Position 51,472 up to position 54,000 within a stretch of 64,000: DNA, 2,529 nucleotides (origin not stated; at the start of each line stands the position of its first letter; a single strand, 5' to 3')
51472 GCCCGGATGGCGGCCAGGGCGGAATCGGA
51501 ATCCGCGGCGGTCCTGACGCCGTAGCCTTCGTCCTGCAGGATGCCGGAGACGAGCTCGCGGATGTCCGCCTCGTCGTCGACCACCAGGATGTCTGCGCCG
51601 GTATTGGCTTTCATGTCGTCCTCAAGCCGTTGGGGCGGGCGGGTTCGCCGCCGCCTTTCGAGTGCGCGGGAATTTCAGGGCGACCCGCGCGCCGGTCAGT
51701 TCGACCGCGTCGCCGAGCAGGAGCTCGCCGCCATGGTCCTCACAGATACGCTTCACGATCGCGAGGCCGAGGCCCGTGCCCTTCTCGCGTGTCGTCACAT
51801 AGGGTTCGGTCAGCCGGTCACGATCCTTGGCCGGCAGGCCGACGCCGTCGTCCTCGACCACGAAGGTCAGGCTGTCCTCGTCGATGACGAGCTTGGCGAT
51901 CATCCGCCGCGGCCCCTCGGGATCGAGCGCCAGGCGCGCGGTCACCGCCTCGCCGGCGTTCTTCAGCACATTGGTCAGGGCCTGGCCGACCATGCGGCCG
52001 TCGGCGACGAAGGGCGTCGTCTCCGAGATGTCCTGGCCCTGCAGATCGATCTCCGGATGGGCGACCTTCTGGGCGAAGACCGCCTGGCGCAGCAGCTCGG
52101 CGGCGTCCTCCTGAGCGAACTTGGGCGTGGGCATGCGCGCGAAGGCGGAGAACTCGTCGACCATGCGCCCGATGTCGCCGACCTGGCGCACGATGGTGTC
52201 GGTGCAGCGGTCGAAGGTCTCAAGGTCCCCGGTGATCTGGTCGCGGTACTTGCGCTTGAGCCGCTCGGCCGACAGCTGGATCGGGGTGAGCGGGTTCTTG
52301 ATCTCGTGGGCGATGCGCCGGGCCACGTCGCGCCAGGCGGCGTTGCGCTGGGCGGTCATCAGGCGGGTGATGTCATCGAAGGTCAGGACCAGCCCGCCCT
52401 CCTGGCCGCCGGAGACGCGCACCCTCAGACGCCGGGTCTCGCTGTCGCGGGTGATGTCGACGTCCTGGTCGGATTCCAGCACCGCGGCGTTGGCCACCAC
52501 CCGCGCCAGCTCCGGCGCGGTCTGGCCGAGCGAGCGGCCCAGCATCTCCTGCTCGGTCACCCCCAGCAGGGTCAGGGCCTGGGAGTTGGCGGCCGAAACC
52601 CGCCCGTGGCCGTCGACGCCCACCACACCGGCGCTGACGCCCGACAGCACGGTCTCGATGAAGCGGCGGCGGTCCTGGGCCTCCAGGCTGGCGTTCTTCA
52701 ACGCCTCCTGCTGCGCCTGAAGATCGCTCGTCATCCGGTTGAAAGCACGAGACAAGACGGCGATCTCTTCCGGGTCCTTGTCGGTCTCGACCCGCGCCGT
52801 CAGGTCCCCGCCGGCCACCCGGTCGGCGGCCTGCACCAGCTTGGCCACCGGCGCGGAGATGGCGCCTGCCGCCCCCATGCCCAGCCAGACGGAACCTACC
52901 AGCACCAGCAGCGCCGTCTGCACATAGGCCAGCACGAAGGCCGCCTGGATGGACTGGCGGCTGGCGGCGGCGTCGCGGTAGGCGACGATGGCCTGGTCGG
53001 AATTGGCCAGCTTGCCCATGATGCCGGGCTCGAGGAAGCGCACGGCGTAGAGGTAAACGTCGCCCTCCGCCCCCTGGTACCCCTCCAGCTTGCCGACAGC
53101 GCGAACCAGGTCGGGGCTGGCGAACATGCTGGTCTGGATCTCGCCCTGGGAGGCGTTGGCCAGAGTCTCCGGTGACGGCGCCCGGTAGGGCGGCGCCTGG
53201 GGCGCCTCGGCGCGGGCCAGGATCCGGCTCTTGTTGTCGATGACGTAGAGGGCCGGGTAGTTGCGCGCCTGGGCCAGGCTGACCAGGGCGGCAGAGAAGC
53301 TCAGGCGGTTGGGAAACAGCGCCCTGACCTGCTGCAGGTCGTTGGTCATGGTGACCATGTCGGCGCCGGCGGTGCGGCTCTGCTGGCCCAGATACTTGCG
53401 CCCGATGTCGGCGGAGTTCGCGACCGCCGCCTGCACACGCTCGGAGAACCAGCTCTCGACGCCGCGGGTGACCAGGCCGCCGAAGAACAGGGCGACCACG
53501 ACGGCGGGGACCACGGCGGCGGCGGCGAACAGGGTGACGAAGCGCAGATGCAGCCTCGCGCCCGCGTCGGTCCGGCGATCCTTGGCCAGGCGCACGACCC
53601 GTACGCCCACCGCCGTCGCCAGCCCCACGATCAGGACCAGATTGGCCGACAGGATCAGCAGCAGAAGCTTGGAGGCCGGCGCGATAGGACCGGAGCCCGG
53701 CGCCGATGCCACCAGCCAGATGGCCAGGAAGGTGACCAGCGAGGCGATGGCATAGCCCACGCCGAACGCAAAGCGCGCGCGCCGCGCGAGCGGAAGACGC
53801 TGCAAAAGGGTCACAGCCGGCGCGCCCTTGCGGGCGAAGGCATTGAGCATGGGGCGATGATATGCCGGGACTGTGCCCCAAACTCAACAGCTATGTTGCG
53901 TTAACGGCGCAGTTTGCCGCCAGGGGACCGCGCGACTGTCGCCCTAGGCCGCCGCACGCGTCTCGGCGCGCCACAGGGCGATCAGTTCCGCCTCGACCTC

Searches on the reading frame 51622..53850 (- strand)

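Call 75: search_protein_families(library=pfam, proteins=[window:51622-53850:-], max_evalue=0.00001)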
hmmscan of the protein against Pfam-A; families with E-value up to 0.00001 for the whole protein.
window:51622-53850:- (742 aa): 5 families
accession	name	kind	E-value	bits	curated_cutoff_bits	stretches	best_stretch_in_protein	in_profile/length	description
PF19312.4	NtrY_N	-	3.8e-27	95.8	23.2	1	35-314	10-290/291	NtrY N-terminal region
PF02518.31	HATPase_c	-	2.6e-16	60.5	26.4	1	619-730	4-110/111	Histidine kinase-, DNA gyrase B-, and HSP90-like ATPase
PF00672.30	HAMP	-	3.4e-12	46.9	25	1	328-378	3-52/53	HAMP domain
PF00512.31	HisKA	-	9.3e-11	42.1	26.9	1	506-573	2-63/66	His Kinase A (phospho-acceptor) domain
PF00989.32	PAS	-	4.2e-08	33.6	22.6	1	398-494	3-113/113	PAS fold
